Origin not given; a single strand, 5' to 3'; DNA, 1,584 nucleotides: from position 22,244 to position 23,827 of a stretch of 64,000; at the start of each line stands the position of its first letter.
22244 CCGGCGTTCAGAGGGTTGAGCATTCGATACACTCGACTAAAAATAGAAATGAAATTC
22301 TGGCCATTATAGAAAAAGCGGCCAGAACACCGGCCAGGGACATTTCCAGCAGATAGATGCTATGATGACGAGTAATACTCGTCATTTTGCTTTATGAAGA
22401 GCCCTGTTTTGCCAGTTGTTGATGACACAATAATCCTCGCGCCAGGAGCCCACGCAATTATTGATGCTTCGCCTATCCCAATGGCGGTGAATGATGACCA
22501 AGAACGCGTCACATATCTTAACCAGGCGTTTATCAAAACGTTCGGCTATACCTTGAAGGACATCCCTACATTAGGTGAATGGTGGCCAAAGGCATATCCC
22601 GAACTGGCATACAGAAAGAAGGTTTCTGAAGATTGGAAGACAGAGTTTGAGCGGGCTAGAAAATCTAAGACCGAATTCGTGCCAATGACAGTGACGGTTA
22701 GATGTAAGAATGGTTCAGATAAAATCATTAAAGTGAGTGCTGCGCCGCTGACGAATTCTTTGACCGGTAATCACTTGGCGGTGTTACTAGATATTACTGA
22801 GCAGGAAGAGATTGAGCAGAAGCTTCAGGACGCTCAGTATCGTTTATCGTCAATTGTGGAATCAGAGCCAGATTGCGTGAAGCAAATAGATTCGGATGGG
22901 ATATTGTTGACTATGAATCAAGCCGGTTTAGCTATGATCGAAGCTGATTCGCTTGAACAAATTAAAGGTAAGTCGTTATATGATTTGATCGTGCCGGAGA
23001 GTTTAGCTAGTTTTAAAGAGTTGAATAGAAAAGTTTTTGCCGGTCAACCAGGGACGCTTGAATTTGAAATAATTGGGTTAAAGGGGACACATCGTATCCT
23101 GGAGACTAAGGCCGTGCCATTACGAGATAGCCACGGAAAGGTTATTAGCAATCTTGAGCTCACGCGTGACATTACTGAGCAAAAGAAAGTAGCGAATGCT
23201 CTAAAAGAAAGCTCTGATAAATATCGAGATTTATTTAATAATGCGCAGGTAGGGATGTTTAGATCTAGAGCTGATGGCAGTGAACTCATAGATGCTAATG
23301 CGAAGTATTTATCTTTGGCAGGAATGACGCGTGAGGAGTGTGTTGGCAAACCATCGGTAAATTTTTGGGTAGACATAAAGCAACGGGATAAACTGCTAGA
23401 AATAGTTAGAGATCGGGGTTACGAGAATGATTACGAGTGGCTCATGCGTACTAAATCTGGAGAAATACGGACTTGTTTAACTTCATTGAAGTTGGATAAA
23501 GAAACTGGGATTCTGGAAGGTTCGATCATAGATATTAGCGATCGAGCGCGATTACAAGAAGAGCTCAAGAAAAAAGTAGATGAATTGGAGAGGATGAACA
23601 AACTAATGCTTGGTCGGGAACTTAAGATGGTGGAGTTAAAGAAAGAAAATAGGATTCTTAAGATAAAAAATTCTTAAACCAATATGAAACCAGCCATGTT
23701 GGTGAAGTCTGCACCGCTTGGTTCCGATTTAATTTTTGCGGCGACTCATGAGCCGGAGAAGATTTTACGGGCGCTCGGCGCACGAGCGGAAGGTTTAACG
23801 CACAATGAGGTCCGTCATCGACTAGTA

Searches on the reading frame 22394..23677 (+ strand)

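Call 31: search_protein_families(library=pfam, proteins=[window:22394-23677:+], max_evalue=0.001)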
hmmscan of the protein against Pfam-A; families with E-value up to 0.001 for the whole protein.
window:22394-23677:+ (427 aa): 5 families
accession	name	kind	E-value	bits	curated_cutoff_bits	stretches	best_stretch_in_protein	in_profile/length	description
PF08448.16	PAS_4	-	1.9e-27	96.1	23.1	2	156-264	2-109/110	PAS fold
PF13426.13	PAS_9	-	1.6e-25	89.8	27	3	29-136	3-103/103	PAS domain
PF00989.32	PAS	-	5.3e-25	88.1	22.6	2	150-252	2-105/113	PAS fold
PF13188.13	PAS_8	-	2.9e-18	65.5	21.8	2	21-72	5-55/65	PAS domain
PF08447.18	PAS_3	-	5.9e-13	49.3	25.6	1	187-251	16-83/89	PAS fold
